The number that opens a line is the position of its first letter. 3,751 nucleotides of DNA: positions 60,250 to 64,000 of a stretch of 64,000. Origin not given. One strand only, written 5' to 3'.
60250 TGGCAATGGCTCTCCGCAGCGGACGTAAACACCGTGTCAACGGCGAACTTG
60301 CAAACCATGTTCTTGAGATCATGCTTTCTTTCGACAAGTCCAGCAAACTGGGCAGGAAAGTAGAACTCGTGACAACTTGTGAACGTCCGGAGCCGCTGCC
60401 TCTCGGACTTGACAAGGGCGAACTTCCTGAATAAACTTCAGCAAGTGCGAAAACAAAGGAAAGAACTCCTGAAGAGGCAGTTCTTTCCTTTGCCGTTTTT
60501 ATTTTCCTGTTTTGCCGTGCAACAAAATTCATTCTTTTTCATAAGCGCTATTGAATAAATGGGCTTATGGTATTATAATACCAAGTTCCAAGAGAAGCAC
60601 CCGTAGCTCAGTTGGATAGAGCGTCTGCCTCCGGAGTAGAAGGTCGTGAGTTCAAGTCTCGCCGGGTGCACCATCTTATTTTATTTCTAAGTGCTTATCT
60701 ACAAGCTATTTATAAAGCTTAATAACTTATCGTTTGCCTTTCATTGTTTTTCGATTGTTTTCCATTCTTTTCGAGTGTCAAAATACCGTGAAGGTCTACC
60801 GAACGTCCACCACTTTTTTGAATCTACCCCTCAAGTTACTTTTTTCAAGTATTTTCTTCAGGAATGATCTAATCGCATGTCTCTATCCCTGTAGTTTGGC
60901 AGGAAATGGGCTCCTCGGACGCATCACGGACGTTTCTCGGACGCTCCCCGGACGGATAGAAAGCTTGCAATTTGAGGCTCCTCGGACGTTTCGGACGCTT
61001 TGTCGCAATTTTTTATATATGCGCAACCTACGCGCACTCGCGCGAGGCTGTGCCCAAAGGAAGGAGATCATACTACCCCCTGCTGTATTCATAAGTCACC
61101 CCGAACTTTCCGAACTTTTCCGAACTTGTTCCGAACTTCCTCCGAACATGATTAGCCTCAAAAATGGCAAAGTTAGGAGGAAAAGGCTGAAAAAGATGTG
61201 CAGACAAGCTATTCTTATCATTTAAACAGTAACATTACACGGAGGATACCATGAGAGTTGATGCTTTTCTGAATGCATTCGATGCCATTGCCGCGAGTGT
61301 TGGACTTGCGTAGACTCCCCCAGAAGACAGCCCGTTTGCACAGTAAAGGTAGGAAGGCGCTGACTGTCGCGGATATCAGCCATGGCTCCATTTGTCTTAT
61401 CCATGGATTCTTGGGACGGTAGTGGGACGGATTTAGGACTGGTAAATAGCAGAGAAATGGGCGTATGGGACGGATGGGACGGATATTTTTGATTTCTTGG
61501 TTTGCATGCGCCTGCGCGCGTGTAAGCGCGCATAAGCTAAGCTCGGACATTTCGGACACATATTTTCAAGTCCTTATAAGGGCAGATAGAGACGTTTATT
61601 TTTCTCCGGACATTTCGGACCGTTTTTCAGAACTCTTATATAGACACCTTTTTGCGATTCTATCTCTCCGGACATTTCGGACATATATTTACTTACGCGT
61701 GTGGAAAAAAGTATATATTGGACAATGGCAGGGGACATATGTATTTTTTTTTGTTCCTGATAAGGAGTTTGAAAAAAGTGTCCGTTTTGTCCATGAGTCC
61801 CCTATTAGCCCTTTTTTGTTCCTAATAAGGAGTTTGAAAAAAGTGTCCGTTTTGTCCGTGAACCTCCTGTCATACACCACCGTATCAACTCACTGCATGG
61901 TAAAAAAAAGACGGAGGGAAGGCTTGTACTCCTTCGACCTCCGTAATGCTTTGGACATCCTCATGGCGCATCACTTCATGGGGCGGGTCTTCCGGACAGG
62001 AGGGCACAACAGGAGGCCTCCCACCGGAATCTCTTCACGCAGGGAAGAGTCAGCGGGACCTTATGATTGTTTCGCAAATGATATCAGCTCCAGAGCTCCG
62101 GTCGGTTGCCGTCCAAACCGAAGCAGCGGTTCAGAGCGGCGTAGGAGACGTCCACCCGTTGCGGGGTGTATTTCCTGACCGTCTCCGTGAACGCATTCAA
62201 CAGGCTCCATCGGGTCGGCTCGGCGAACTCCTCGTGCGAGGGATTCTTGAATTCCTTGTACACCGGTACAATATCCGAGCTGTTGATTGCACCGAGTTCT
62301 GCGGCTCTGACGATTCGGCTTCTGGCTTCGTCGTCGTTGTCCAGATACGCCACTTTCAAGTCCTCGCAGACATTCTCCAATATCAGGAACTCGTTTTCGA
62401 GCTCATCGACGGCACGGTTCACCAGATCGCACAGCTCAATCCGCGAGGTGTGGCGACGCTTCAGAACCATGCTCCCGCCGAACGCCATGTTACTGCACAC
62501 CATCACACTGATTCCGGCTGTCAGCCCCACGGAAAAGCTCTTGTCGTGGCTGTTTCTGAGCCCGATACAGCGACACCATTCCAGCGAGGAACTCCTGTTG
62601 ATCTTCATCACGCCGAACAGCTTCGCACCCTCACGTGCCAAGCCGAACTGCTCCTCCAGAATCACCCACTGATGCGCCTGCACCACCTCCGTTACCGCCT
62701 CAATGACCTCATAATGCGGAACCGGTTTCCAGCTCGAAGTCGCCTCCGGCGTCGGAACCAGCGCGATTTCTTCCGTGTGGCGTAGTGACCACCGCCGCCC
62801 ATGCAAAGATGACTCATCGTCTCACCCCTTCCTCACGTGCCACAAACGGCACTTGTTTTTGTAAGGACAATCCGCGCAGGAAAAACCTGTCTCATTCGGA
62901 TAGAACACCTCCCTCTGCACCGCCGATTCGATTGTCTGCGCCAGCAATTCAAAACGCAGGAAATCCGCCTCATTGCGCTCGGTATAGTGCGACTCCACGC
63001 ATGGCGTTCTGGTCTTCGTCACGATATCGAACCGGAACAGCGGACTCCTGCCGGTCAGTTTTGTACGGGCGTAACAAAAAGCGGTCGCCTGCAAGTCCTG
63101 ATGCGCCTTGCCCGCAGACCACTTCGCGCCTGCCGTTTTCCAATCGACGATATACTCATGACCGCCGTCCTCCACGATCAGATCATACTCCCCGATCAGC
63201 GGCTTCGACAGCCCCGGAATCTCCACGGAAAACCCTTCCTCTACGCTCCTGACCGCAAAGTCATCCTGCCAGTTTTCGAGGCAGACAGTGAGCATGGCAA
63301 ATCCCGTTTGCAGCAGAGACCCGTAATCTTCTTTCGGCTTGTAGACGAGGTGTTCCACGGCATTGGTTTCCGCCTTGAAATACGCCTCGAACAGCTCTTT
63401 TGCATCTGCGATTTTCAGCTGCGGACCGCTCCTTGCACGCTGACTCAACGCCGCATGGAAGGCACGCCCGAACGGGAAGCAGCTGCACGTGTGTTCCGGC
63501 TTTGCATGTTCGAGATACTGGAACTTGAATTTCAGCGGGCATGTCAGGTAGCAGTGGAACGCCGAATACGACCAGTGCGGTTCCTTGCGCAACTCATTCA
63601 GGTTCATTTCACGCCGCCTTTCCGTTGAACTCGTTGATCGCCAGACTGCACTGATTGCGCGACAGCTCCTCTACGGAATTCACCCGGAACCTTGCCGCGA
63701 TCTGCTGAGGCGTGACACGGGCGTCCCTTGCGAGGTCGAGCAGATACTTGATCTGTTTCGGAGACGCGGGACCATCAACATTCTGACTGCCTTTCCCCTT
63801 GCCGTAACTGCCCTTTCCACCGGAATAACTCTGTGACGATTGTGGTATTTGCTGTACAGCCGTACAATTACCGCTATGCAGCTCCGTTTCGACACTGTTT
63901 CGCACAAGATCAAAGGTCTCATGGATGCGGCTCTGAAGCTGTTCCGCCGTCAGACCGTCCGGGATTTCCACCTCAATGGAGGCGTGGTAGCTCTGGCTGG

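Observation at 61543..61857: A ~62-65-bp periodic array whose dyad motif flips orientation across an AT-rich centre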

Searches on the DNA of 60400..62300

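Call 45: search_rna_families(source=window, start=60400, end=62300, threshold=evalue, max_evalue=1)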
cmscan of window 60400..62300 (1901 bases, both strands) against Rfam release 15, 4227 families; matches with E-value up to 1: 4.
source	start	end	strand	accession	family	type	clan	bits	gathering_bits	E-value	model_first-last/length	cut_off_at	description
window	60597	60670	+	RF00005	tRNA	Gene; tRNA;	CL00001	65.8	29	1.3e-13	1-71/71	no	tRNA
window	60634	60766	-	RF02194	HPnc0260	Gene; antisense;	-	35.3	59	0.15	1-156/156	no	Bacterial antisense RNA HPnc0260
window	60597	60671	-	RF04354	Plastid-ycf2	Cis-reg;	-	30.4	65.7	0.00081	1-75/75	no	Plastid-ycf2 5UTR RNA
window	60455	60560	-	RF02986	FuFi-1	Gene; sRNA;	-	17.4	59.6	0.59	1-175/175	no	FuFi-1 RNA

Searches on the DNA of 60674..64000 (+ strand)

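Call 13: search_dna_similar(query=window:60674-64000:+, collection=phages, mode=distant, max_rows=15)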
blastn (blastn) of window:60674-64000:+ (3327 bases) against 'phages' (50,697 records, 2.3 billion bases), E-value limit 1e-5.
No match.

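Call 14: search_dna_similar(query=window:60674-64000:+, collection=plasmids, mode=distant, max_rows=15)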
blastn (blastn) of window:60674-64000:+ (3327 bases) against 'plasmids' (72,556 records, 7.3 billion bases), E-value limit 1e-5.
No match.
